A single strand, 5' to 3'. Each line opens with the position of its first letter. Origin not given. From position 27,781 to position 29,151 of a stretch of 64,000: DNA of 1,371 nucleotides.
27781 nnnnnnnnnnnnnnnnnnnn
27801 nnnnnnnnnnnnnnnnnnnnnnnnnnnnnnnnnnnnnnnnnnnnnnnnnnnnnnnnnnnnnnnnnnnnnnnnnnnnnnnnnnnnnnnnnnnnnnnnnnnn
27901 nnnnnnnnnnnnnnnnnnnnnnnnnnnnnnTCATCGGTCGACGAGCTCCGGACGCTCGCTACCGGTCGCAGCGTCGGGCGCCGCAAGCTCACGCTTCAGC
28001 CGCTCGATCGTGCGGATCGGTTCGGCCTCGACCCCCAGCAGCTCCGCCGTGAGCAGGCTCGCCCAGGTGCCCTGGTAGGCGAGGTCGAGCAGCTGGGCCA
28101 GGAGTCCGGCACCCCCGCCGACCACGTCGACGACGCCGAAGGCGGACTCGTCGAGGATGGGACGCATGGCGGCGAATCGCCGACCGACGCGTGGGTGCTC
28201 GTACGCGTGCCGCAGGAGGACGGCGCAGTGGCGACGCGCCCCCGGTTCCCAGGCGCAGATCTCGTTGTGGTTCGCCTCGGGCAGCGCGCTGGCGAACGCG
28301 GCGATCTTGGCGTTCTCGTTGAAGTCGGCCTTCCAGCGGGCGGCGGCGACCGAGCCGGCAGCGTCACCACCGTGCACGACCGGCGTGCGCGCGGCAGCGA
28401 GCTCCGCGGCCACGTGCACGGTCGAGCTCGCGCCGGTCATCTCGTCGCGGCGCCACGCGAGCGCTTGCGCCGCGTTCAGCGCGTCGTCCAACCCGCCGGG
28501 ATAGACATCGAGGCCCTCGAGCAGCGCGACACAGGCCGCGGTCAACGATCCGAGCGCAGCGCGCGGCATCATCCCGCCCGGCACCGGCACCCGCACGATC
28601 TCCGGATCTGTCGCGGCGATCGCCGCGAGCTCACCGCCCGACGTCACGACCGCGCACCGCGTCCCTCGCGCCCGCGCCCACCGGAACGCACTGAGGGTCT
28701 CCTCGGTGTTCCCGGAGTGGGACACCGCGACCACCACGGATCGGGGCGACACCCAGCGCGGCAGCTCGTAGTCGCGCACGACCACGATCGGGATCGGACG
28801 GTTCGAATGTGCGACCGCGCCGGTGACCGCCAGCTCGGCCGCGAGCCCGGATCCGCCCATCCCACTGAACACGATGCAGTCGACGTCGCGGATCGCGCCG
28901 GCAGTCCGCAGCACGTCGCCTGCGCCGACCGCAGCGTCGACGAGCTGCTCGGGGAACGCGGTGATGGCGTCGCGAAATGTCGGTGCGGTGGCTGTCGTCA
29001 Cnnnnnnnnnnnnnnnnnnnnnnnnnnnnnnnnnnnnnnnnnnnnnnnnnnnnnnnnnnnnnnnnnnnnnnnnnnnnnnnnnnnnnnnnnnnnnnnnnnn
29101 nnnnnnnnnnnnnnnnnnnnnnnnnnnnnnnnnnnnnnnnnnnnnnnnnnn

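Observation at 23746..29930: Five-gene, fully overlapped exopolysaccharide operon combining a HAS/chitin-synthase-like GT2 with a polymer-level C5-epimerase homologue (alginate- or glycosaminoglycan-like polyuronate?)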

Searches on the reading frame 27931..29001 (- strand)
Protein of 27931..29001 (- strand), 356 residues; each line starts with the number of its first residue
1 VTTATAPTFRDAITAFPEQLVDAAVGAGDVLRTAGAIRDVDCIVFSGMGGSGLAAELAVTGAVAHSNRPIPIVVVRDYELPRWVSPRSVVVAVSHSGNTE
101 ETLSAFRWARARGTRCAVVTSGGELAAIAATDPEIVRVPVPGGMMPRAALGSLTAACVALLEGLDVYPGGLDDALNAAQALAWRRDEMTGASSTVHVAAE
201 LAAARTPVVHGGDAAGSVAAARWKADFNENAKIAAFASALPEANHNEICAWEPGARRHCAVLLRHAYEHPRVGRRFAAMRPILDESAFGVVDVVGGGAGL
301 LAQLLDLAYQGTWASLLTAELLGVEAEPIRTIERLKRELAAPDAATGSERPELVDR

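Call 4: search_protein_families(library=ncbifam, proteins=[window:27931-29001:-], max_evalue=0.01)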
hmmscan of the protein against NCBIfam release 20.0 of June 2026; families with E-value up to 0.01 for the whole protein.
window:27931-29001:- (356 aa): 10 families
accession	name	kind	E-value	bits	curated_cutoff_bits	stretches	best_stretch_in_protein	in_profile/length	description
NF006426.0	PRK08674.1-6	subfamily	2.7e-68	230.4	295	1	10-341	17-351/354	bifunctional phosphoglucose/phosphomannose isomerase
NF006423.0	PRK08674.1-2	equivalog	3.9e-61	206.7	254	1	37-339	24-316/317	bifunctional phosphoglucose/phosphomannose isomerase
TIGR02128.1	G6PI_arch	equivalog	3.2e-60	203.6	213.9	1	34-339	15-307/308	bifunctional phosphoglucose/phosphomannose isomerase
NF006425.0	PRK08674.1-5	equivalog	1.7e-58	198.3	471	1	11-341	21-355/358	bifunctional phosphoglucose/phosphomannose isomerase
NF006424.0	PRK08674.1-3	equivalog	1.1e-35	123.7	730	1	26-340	36-353/355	bifunctional phosphoglucose/phosphomannose isomerase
NF006422.0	PRK08674.1-1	subfamily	1.5e-31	110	317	1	35-269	21-238/302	bifunctional phosphoglucose/phosphomannose isomerase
NF001484.0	PRK00331.1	subfamily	8.3e-05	21.1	381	1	33-120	279-367/601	isomerizing glutamine--fructose-6-phosphate transaminase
NF008458.0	PRK11337.1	equivalog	0.00012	21.2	378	1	86-161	188-258/293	MurR/RpiR family transcriptional regulator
NF040776.2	AlsR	equivalog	0.00056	18.9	400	1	86-161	176-246/279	transcriptional repressor AlsR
TIGR01135.1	glmS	equivalog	0.0017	16.9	418.05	1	34-117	285-369/607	glutamine--fructose-6-phosphate transaminase (isomerizing)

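Call 5: search_protein_families(library=pfam, proteins=[window:27931-29001:-], max_evalue=0.01)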
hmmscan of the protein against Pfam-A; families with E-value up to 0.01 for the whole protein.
window:27931-29001:- (356 aa): 2 families
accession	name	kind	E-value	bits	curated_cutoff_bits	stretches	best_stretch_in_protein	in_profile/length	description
PF10432.14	bact-PGI_C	-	1.7e-35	122.6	24.5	1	197-339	8-151/151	Bacterial phospho-glucose isomerase C-terminal SIS domain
PF01380.27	SIS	-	6.9e-06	26.3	25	1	37-122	2-89/131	SIS domain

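Call 72: find_homologous_proteins(query=window:27931-29001:-, max_evalue=1e-10)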
Query window:27931-29001:- (356 aa): 1505 proteins with E <= 1e-10 among 8000 candidates; the best 120 are listed.
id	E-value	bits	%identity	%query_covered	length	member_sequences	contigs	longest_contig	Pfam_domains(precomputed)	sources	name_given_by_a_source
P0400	2.0e-224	762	99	100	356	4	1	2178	PF01380.28,PF10432.15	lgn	-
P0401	1.3e-169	582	75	100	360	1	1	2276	PF01380.28,PF10432.15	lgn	-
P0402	1.4e-135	470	66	94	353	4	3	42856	PF10432.15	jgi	jgi:glucose/mannose-6-phosphate isomerase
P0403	3.1e-133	462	66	94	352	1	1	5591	PF10432.15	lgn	-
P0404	1.3e-78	283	48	94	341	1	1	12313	PF01380.28,PF10432.15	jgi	jgi:glucose/mannose-6-phosphate isomerase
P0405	4.3e-65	238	45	93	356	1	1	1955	PF10432.15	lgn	-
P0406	8.3e-65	237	43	94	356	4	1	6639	PF10432.15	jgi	-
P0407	2.5e-63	233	42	96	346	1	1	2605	PF01380.28,PF10432.15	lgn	-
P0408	2.8e-63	232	45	85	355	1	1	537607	PF01380.28,PF10432.15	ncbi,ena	-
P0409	8.4e-62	228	42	94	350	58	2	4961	PF10432.15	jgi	-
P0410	1.0e-61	227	44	85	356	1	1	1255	PF01380.28,PF10432.15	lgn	-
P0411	1.2e-61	227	44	92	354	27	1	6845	PF01380.28,PF10432.15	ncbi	-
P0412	1.4e-61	227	42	93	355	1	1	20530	PF01380.28,PF10432.15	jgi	-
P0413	1.4e-61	227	44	93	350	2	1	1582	PF01380.28,PF10432.15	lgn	-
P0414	1.7e-61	227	43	93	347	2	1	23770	PF10432.15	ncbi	ncbi:MAG TPA: bifunctional phosphoglucose/phosphomannose isomerase [Acidimicrobiia bacterium]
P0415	1.9e-61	226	43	94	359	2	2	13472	PF01380.28,PF10432.15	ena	-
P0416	3.3e-61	226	42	96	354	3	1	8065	PF01380.28,PF10432.15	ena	-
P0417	9.3e-61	224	42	93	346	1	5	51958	PF10432.15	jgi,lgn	jgi:glucose/mannose-6-phosphate isomerase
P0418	1.0e-60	224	42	93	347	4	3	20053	PF10432.15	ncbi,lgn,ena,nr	ncbi:MAG: bifunctional phosphoglucose/phosphomannose isomerase [Acidimicrobiia bacterium]|nr:bifunct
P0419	1.3e-60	224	42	93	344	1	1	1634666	PF10432.15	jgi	jgi:glucose/mannose-6-phosphate isomerase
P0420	3.3e-60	222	44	93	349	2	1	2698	PF01380.28,PF10432.15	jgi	jgi:glucose/mannose-6-phosphate isomerase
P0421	1.2e-59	220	41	93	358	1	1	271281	PF01380.28,PF10432.15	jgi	jgi:glucose/mannose-6-phosphate isomerase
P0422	1.5e-59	220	43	93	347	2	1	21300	PF10432.15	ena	-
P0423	2.0e-59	220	42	94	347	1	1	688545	PF10432.15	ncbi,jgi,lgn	ncbi:MAG: bifunctional phosphoglucose/phosphomannose isomerase [Acidimicrobiia bacterium]|jgi:glucos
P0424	2.0e-59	220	42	95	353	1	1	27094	PF01380.28,PF10432.15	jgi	jgi:glucose/mannose-6-phosphate isomerase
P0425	2.7e-59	219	42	94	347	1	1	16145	PF10432.15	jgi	jgi:glucose/mannose-6-phosphate isomerase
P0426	9.0e-59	218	42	92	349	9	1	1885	PF10432.15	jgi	-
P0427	1.6e-58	217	42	93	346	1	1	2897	PF10432.15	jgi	jgi:glucose/mannose-6-phosphate isomerase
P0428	2.9e-58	216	45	85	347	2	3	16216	PF01380.28,PF10432.15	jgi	jgi:glucose/mannose-6-phosphate isomerase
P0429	7.2e-58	215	42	93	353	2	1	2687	PF10432.15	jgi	jgi:glucose/mannose-6-phosphate isomerase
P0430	1.1e-57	214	42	94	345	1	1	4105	PF01380.28,PF10432.15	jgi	-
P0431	1.5e-57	214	42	92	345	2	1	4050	PF01380.28,PF10432.15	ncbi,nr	ncbi:MAG TPA: bifunctional phosphoglucose/phosphomannose isomerase [Acidimicrobiales bacterium]|nr:b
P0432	1.8e-57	213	41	91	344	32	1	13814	PF01380.28,PF10432.15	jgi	jgi:glucose/mannose-6-phosphate isomerase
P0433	5.6e-57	212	41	94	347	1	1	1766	PF01380.28,PF10432.15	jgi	jgi:glucose/mannose-6-phosphate isomerase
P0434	7.0e-57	211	42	94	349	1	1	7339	PF10432.15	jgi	jgi:glucose/mannose-6-phosphate isomerase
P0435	9.5e-57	211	42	92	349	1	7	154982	PF10432.15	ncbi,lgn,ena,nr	ncbi:MAG TPA: bifunctional phosphoglucose/phosphomannose isomerase [Acidimicrobiia bacterium]|nr:bif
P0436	9.8e-57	211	42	92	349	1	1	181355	PF10432.15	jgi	-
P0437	1.2e-56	211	41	95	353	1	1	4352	PF01380.28,PF10432.15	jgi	jgi:glucose/mannose-6-phosphate isomerase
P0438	1.3e-56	210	41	93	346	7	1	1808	PF10432.15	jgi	jgi:glucose/mannose-6-phosphate isomerase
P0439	2.2e-56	210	42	93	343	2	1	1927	PF10432.15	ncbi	-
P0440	2.3e-56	210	41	92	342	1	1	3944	PF10432.15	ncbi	-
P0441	2.4e-56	210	42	91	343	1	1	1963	PF01380.28,PF10432.15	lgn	-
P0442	2.7e-56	209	41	94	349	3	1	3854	PF10432.15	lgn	-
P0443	3.0e-56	209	41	92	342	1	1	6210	PF10432.15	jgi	jgi:glucose/mannose-6-phosphate isomerase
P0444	3.0e-56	209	42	93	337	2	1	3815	PF10432.15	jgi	jgi:glucose/mannose-6-phosphate isomerase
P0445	5.7e-56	208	41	93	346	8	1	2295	PF10432.15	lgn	-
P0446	6.3e-56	208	41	92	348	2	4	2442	PF01380.28,PF10432.15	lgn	-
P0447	9.4e-56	208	40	92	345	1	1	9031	PF01380.28,PF10432.15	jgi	jgi:glucose/mannose-6-phosphate isomerase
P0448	1.5e-55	207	41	93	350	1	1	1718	PF01380.28,PF10432.15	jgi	-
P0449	1.8e-55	207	42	85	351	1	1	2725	PF10432.15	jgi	jgi:glucose/mannose-6-phosphate isomerase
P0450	2.6e-55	206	40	93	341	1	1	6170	PF01380.28,PF10432.15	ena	-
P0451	2.6e-55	206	44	85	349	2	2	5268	PF01380.28,PF10432.15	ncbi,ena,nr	ncbi:MAG TPA: SIS domain-containing protein [Acidimicrobiales bacterium]|nr:SIS domain-containing pr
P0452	2.7e-55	206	38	95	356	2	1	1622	PF01380.28,PF10432.15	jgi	jgi:glucose/mannose-6-phosphate isomerase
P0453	3.2e-55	206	38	96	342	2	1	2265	PF01380.28,PF10432.15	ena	-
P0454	4.5e-55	205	40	85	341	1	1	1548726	PF01380.28,PF10432.15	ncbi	-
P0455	6.4e-55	205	37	92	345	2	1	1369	PF10432.15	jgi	-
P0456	8.1e-55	205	41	93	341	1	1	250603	PF10432.15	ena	-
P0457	9.3e-55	204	41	93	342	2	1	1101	PF10432.15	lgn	-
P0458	9.3e-55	204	42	92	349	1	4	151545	PF01380.28,PF10432.15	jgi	-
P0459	1.8e-54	203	43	74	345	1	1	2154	PF01380.28,PF10432.15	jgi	jgi:glucose/mannose-6-phosphate isomerase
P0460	1.8e-54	203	41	92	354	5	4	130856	PF10432.15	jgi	jgi:glucose/mannose-6-phosphate isomerase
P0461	2.2e-54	203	40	93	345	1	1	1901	PF10432.15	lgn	-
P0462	3.0e-54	203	40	96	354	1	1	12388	PF01380.28,PF10432.15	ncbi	ncbi:MAG: bifunctional phosphoglucose/phosphomannose isomerase [Acidimicrobiales bacterium]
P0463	3.4e-54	203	41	92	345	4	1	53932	PF10432.15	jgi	jgi:glucose/mannose-6-phosphate isomerase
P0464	3.5e-54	203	42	92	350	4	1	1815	PF01380.28,PF10432.15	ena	-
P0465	3.6e-54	202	41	93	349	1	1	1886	PF01380.28,PF10432.15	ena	-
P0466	3.9e-54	202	42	92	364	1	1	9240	PF01380.28,PF10432.15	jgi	jgi:glucose/mannose-6-phosphate isomerase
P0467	4.0e-54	202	39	92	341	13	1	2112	PF01380.28,PF10432.15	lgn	-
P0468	9.8e-54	201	41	92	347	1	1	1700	PF01380.28,PF10432.15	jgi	jgi:glucose/mannose-6-phosphate isomerase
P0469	9.8e-54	201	41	92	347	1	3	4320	PF01380.28,PF10432.15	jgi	jgi:glucose/mannose-6-phosphate isomerase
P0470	9.9e-54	201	42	92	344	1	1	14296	PF01380.28,PF10432.15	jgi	jgi:glucose/mannose-6-phosphate isomerase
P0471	1.0e-53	201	41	92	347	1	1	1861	PF01380.28,PF10432.15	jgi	jgi:glucose/mannose-6-phosphate isomerase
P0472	1.1e-53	201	40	93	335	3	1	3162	PF01380.28,PF10432.15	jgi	jgi:glucose/mannose-6-phosphate isomerase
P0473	1.2e-53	201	41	91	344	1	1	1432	PF01380.28,PF10432.15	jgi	-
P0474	1.3e-53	201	41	87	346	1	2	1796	PF01380.28,PF10432.15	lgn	-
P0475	1.5e-53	200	41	92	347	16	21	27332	PF01380.28,PF10432.15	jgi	jgi:glucose/mannose-6-phosphate isomerase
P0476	1.6e-53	200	39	96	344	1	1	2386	PF01380.28,PF10432.15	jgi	jgi:glucose/mannose-6-phosphate isomerase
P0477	1.8e-53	200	41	92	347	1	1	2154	PF01380.28,PF10432.15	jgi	jgi:glucose/mannose-6-phosphate isomerase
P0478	2.0e-53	200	41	92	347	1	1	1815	PF01380.28,PF10432.15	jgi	jgi:glucose/mannose-6-phosphate isomerase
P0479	2.2e-53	200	42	85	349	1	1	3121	PF01380.28,PF10432.15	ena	-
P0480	2.3e-53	200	41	92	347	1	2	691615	PF01380.28,PF10432.15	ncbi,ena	-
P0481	4.1e-53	199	42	91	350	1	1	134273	PF01380.28,PF10432.15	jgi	jgi:glucose/mannose-6-phosphate isomerase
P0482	4.7e-53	199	39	93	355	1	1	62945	PF01380.28,PF10432.15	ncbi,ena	-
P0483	4.9e-53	199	41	92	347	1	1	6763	PF01380.28,PF10432.15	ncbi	-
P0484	5.1e-53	199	41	85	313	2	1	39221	PF01380.28,PF10432.15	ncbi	ncbi:MAG: bifunctional phosphoglucose/phosphomannose isomerase, partial [Acidimicrobiia bacterium]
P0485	6.0e-53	198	39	95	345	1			PF01380.28,PF10432.15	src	-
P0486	6.7e-53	198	41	92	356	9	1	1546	PF01380.28,PF10432.15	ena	-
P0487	7.3e-53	198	39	93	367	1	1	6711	PF01380.28,PF10432.15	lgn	-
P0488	8.0e-53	198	41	92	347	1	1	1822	PF10432.15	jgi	jgi:glucose/mannose-6-phosphate isomerase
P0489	8.2e-53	198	40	92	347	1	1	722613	PF01380.28,PF10432.15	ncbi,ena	-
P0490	8.2e-53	198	41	92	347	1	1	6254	PF01380.28,PF10432.15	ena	-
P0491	1.1e-52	198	41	92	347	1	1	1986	PF01380.28,PF10432.15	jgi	jgi:glucose/mannose-6-phosphate isomerase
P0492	1.2e-52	197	41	92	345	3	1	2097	PF01380.28,PF10432.15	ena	-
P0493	1.3e-52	197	40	93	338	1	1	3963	PF10432.15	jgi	jgi:glucose/mannose-6-phosphate isomerase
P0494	1.4e-52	197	40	93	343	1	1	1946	PF10432.15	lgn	-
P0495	1.5e-52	197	41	92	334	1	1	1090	PF01380.28,PF10432.15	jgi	jgi:glucose/mannose-6-phosphate isomerase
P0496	1.5e-52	197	37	92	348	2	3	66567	PF01380.28,PF10432.15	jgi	jgi:glucose/mannose-6-phosphate isomerase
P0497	1.5e-52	197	40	91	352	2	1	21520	PF01380.28,PF10432.15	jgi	jgi:glucose/mannose-6-phosphate isomerase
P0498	1.6e-52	197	40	92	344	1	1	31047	PF01380.28,PF10432.15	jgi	jgi:glucose/mannose-6-phosphate isomerase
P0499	1.6e-52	197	38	93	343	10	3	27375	PF01380.28,PF10432.15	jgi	jgi:glucose/mannose-6-phosphate isomerase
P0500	1.9e-52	197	41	92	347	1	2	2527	PF01380.28,PF10432.15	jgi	jgi:glucose/mannose-6-phosphate isomerase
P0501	1.9e-52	197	42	92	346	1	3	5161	PF01380.28,PF10432.15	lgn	-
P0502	1.9e-52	197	41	84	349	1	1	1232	PF01380.28,PF10432.15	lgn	-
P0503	2.2e-52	197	41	84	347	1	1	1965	PF01380.28,PF10432.15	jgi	jgi:glucose/mannose-6-phosphate isomerase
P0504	2.2e-52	197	41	92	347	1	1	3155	PF01380.28,PF10432.15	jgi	jgi:glucose/mannose-6-phosphate isomerase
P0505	2.5e-52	196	41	92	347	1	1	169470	PF01380.28,PF10432.15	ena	-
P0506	2.5e-52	196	41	92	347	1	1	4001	PF01380.28,PF10432.15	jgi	jgi:glucose/mannose-6-phosphate isomerase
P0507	2.6e-52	196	37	93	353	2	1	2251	PF01380.28,PF10432.15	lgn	-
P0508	3.1e-52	196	39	92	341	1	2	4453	PF01380.28,PF10432.15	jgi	jgi:glucose/mannose-6-phosphate isomerase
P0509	3.6e-52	196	40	92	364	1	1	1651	PF01380.28,PF10432.15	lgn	-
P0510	3.8e-52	196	42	92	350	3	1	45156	PF01380.28,PF10432.15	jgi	-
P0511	4.0e-52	196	40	95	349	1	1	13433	PF01380.28,PF10432.15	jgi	jgi:glucose/mannose-6-phosphate isomerase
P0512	4.4e-52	196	42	91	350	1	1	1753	PF01380.28,PF10432.15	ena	-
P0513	4.6e-52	196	41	91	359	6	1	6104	PF01380.28,PF10432.15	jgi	jgi:glucose/mannose-6-phosphate isomerase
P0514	5.8e-52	195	38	92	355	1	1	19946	PF01380.28,PF10432.15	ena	-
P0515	6.0e-52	195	41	91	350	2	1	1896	PF01380.28,PF10432.15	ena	-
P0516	6.2e-52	195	41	92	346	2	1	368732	PF01380.28,PF10432.15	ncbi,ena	-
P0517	6.5e-52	195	40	86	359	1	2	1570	PF01380.28,PF10432.15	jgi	jgi:glucose/mannose-6-phosphate isomerase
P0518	6.7e-52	195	40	95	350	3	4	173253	PF01380.28,PF10432.15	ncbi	ncbi:MAG: bifunctional phosphoglucose/phosphomannose isomerase [Acidimicrobiales bacterium]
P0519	7.5e-52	195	42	92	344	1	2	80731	PF01380.28,PF10432.15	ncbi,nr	ncbi:MAG: bifunctional phosphoglucose/phosphomannose isomerase [Actinomycetota bacterium]|nr:bifunct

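Call 73: find_encoding_contigs(protein=P0402, flank=9000, max_places=2)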
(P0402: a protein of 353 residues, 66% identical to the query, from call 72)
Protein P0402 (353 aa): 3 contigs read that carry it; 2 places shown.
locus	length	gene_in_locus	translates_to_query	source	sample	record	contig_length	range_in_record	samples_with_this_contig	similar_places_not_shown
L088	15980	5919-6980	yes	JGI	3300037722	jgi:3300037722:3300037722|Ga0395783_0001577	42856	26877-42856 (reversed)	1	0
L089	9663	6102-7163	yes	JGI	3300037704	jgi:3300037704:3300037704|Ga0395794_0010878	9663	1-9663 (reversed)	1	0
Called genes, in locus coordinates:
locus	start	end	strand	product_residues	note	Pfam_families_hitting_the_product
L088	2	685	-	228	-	?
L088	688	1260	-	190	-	PF12802:MarR_2 (weak), PF12840:HTH_20, PF13412:HTH_24 (weak)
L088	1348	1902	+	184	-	PF00398:RrnaAD, PF13489:Methyltransf_23, PF13847:Methyltransf_31 (weak), PF08241:Methyltransf_11, PF08242:Methyltransf_12, PF13649:Methyltransf_25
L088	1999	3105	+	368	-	PF10092:DUF2330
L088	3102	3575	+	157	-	PF13473:Cupredoxin_1 (faint), PF00127:Copper-bind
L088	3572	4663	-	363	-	PF17853:GGDEF_2, PF13556:HTH_30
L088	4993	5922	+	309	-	PF02558:ApbA (faint), PF03721:UDPG_MGDP_dh_N, PF00984:UDPG_MGDP_dh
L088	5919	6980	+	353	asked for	PF10432:bact-PGI_C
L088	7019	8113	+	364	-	PF07602:DUF1565 (weak), PF22842:Pel9A-like_beta_helix, PF05048:NosD (faint), PF13229:Beta_helix (weak)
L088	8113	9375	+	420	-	PF13506:Glyco_transf_21, PF00535:Glycos_transf_2, PF13641:Glyco_tranf_2_3, PF13632:Glyco_trans_2_3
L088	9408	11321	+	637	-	PF05048:NosD, PF13229:Beta_helix, PF05048:NosD, PF13229:Beta_helix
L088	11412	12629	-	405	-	PF00324:AA_permease, PF13520:AA_permease_2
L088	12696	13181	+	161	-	PF25991:KhtT_N, PF02080:TrkA_C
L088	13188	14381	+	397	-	PF00999:Na_H_Exchanger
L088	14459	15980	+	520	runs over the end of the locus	PF24923:ATP-grasp_IQCH, PF18105:PGM1_C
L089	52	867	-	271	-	PF08327:AHSA1 (weak)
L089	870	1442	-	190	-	PF12802:MarR_2 (weak), PF12840:HTH_20, PF13412:HTH_24 (weak)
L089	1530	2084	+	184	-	PF00398:RrnaAD, PF13489:Methyltransf_23, PF13847:Methyltransf_31 (weak), PF08241:Methyltransf_11, PF08242:Methyltransf_12, PF13649:Methyltransf_25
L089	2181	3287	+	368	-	PF10092:DUF2330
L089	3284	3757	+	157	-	PF13473:Cupredoxin_1 (faint), PF00127:Copper-bind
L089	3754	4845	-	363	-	PF17853:GGDEF_2, PF13556:HTH_30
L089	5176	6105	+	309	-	PF02558:ApbA (faint), PF03721:UDPG_MGDP_dh_N, PF00984:UDPG_MGDP_dh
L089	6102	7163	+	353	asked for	PF10432:bact-PGI_C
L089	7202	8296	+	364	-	PF07602:DUF1565 (weak), PF22842:Pel9A-like_beta_helix, PF05048:NosD (faint), PF13229:Beta_helix (weak)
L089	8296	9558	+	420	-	PF13506:Glyco_transf_21, PF00535:Glycos_transf_2, PF13641:Glyco_tranf_2_3, PF13632:Glyco_trans_2_3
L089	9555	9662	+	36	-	?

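Call 74: find_encoding_contigs(protein=P0423, flank=5000, max_places=1)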
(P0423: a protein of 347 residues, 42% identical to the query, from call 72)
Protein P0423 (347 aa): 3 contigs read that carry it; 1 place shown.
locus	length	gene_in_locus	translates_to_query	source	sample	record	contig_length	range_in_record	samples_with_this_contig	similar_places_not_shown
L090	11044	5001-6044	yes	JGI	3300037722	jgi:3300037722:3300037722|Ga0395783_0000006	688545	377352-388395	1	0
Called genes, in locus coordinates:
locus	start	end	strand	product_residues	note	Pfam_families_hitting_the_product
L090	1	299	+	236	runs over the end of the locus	PF02517:Rce1-like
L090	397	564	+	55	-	-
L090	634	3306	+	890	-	-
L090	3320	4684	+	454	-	PF02878:PGM_PMM_I, PF02879:PGM_PMM_II, PF02880:PGM_PMM_III, PF00408:PGM_PMM_IV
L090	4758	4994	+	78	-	PF03966:Trm112p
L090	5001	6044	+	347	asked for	PF10432:bact-PGI_C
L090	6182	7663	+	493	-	PF05221:AdoHcyase, PF02254:TrkA_N (faint), PF00670:AdoHcyase_NAD, PF02826:2-Hacid_dh_C, PF07991:KARI_N (weak)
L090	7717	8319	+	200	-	-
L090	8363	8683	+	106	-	PF02482:Ribosomal_S30AE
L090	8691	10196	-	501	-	PF09852:DUF2079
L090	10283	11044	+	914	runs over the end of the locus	PF07517:SecA_DEAD, PF01043:SecA_PP_bind, PF21090:P-loop_SecA, PF07516:SecA_SW, PF02810:SEC-C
